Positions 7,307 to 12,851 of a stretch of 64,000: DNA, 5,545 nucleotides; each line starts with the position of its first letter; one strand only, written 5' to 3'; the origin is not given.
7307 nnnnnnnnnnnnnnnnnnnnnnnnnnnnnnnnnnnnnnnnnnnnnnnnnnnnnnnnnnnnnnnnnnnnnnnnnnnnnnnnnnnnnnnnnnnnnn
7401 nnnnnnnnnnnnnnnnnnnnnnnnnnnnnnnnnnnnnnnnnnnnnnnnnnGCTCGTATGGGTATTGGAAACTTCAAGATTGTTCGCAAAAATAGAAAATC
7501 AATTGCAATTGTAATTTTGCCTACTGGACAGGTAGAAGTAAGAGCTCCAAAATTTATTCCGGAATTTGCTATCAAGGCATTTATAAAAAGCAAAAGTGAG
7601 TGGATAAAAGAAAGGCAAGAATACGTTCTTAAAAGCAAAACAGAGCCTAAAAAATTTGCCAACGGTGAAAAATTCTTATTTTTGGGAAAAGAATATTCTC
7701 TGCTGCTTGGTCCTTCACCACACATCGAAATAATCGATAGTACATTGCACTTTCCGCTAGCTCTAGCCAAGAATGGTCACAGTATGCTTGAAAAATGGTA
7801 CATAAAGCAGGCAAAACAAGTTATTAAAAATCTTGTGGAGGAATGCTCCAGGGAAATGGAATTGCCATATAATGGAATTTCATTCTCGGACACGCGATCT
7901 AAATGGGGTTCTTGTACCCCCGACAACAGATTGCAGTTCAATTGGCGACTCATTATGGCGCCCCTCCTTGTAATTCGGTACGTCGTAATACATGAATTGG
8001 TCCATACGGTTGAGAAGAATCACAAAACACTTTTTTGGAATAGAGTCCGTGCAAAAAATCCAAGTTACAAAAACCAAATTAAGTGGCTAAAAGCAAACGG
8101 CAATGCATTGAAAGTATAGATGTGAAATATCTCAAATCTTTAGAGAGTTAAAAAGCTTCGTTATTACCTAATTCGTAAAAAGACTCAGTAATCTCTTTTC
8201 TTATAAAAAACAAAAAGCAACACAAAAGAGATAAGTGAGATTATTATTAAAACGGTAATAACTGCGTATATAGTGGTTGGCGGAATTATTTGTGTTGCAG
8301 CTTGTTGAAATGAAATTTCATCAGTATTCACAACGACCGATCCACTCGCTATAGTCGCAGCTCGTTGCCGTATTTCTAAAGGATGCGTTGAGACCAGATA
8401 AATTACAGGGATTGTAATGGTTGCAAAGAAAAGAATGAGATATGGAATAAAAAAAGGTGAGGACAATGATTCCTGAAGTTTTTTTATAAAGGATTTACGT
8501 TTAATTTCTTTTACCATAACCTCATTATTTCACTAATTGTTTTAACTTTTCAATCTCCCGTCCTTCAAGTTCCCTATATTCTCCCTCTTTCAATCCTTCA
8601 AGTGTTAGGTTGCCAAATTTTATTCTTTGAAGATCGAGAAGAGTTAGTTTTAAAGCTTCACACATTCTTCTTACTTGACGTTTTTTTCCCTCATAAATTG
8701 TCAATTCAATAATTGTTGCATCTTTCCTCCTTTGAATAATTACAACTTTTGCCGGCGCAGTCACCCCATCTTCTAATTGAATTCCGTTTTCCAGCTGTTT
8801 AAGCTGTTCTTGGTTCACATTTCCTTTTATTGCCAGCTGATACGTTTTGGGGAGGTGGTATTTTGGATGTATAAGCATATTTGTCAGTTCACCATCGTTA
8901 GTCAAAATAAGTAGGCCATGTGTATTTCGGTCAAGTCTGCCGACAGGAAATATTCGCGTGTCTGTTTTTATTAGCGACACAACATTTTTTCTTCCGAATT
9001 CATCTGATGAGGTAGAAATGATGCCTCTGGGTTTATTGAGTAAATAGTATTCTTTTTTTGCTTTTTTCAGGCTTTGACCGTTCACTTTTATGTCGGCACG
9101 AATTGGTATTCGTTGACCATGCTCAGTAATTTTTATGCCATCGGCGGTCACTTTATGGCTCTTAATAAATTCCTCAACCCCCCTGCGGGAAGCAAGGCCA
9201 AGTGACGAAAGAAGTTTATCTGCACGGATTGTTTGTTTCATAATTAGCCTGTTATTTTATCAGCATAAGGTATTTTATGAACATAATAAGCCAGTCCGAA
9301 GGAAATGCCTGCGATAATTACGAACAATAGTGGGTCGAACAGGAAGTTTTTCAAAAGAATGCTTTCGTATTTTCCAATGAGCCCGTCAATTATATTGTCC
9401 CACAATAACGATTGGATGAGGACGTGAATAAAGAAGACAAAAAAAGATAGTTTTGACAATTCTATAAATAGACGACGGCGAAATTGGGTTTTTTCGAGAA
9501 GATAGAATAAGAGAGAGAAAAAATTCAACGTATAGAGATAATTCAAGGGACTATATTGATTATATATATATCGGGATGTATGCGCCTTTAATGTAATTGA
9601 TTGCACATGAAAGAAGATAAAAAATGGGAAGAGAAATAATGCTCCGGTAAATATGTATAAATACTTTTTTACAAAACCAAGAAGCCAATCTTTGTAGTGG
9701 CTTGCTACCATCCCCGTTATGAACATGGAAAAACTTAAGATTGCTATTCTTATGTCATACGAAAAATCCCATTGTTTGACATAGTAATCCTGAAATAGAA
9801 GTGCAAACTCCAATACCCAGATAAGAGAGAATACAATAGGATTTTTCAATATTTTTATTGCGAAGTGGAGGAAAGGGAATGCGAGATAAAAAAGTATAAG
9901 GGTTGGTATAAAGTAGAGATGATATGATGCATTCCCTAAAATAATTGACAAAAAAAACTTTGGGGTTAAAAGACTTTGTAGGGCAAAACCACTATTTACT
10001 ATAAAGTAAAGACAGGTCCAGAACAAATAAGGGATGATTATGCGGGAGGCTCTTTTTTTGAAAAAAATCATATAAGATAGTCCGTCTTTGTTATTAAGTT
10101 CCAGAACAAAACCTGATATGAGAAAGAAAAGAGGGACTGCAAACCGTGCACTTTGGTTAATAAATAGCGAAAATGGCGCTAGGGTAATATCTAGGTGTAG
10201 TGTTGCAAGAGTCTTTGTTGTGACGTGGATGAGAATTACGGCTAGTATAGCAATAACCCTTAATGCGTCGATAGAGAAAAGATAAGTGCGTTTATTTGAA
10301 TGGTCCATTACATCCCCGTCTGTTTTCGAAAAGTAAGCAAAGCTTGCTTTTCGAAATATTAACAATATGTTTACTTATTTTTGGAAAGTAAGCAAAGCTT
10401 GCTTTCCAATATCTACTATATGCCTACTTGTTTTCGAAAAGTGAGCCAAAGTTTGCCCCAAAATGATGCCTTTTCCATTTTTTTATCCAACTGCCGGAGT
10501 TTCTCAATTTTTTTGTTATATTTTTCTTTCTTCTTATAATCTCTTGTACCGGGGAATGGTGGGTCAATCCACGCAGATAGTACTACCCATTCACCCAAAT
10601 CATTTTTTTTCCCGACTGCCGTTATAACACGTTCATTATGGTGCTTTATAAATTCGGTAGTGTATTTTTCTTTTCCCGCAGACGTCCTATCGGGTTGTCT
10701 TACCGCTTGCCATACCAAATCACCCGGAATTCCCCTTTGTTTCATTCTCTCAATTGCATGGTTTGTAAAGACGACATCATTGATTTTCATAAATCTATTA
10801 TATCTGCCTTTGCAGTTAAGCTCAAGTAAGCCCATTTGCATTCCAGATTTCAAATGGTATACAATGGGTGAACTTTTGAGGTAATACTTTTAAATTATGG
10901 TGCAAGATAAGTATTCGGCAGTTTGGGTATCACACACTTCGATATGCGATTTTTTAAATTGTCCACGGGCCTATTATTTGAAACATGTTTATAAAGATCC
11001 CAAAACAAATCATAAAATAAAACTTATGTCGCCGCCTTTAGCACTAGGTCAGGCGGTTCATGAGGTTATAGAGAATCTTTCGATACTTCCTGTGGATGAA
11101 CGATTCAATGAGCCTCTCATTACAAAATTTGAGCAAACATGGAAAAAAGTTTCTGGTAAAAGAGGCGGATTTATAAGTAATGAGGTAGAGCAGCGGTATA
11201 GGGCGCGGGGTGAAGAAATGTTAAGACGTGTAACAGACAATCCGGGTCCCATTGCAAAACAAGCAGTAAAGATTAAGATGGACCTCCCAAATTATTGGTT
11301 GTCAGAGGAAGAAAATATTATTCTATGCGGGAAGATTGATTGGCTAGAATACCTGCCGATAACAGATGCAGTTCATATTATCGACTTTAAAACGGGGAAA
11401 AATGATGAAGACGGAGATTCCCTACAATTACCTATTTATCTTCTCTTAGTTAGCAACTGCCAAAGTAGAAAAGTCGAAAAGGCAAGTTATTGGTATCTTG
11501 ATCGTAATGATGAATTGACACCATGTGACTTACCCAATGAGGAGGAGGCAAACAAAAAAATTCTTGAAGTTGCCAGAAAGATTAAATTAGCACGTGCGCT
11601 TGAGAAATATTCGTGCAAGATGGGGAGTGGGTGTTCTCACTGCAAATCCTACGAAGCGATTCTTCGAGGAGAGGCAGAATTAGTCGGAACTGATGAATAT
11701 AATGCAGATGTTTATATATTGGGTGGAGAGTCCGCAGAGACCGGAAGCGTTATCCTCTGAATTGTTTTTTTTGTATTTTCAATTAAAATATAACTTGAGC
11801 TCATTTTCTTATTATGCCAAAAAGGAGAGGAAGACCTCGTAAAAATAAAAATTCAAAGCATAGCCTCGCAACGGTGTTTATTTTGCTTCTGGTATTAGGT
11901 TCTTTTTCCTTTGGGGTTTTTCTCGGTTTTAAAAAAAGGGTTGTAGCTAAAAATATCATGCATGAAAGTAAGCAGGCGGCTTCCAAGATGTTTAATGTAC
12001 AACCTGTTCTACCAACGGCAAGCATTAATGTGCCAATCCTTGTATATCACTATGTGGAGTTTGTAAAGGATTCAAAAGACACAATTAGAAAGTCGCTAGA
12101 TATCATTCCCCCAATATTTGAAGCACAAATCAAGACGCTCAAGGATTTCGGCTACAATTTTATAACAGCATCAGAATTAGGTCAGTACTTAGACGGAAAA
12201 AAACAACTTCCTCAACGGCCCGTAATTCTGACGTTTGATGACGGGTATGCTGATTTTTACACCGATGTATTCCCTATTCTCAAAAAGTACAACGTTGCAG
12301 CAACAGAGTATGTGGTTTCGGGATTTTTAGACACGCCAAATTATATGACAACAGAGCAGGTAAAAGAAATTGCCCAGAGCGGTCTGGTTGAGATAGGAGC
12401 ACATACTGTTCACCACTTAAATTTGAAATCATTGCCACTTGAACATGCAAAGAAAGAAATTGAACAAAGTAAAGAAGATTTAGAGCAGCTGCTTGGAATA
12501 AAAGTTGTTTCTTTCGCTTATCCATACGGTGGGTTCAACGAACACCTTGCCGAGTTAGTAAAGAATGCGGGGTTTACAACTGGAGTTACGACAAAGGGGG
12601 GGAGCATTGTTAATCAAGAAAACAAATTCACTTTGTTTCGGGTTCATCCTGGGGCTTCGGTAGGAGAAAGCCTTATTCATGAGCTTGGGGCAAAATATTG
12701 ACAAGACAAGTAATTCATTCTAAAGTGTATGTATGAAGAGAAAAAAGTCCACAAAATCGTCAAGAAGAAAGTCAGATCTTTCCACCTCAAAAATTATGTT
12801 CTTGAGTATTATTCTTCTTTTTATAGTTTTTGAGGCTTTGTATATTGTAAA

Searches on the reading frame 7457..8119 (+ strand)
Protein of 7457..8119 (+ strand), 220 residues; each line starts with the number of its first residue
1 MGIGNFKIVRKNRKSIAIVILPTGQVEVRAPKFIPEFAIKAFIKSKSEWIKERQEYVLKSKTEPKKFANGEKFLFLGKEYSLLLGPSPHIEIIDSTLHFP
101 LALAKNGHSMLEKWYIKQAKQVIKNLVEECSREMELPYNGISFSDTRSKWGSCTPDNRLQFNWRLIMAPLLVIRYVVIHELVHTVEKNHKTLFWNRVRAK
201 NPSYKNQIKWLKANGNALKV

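Call 53: search_protein_families(library=pfam, proteins=[window:7457-8119:+], max_evalue=0.01)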
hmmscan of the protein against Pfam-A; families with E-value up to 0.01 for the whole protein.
window:7457-8119:+ (220 aa): 1 family
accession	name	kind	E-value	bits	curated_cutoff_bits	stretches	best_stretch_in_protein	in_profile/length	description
PF01863.23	YgjP-like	-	3.2e-54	184.5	26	1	14-213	1-206/207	YgjP-like, metallopeptidase domain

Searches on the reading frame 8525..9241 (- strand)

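Call 53: search_protein_families(library=pfam, proteins=[window:8525-9241:-], max_evalue=0.01)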
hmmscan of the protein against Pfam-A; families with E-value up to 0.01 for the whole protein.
window:8525-9241:- (238 aa): 2 families
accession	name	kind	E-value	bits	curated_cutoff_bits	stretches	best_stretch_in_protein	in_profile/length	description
PF00849.27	PseudoU_synth_2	-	1.9e-24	87.1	26.8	1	65-196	2-152/152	RNA pseudouridylate synthase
PF01479.30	S4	-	7.8e-06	26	22.8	1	6-44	2-41/48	S4 domain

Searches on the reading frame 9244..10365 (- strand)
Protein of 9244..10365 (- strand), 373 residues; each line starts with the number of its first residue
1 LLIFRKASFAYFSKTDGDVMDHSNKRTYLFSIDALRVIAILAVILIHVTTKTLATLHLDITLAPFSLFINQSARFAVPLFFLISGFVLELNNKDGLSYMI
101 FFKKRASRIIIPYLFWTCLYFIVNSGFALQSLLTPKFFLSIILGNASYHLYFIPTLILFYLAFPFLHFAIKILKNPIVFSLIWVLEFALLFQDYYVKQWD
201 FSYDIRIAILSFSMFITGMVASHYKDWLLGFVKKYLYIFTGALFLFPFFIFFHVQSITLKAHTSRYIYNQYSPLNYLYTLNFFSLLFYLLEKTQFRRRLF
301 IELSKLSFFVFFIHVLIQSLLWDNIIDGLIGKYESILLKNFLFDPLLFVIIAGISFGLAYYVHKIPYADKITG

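Call 52: search_protein_families(library=pfam, proteins=[window:9244-10365:-], max_evalue=0.001)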
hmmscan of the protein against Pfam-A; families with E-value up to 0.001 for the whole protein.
window:9244-10365:- (373 aa): 1 family
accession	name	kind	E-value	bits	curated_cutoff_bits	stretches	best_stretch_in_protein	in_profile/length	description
PF01757.29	Acyl_transf_3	-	7.6e-36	124.2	31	1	31-359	3-325/326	Acyltransferase domain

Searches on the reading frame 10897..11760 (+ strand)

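Call 52: search_protein_families(library=pfam, proteins=[window:10897-11760:+], max_evalue=0.001)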
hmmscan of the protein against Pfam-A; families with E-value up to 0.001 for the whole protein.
window:10897-11760:+ (287 aa): 2 families
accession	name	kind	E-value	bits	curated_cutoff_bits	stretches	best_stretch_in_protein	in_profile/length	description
PF12705.13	PDDEXK_1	-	8e-23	82.1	22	1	11-250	2-241/247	PD-(D/E)XK nuclease superfamily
PF01930.23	Cas_Cas4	-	0.00024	21.7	22.7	0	144-252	53-155/160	Domain of unknown function DUF83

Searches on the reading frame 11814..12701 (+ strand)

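Call 52: search_protein_families(library=pfam, proteins=[window:11814-12701:+], max_evalue=0.001)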
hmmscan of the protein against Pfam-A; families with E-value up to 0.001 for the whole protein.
window:11814-12701:+ (295 aa): 2 families
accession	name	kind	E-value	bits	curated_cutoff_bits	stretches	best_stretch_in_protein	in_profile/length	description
PF01522.26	Polysacc_deac_1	-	1.8e-32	112.3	23.1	1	130-256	2-123/124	Polysaccharide deacetylase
PF03065.20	Glyco_hydro_57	-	1.2e-07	31.8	21.2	1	158-276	70-188/291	Glycosyl hydrolase family 57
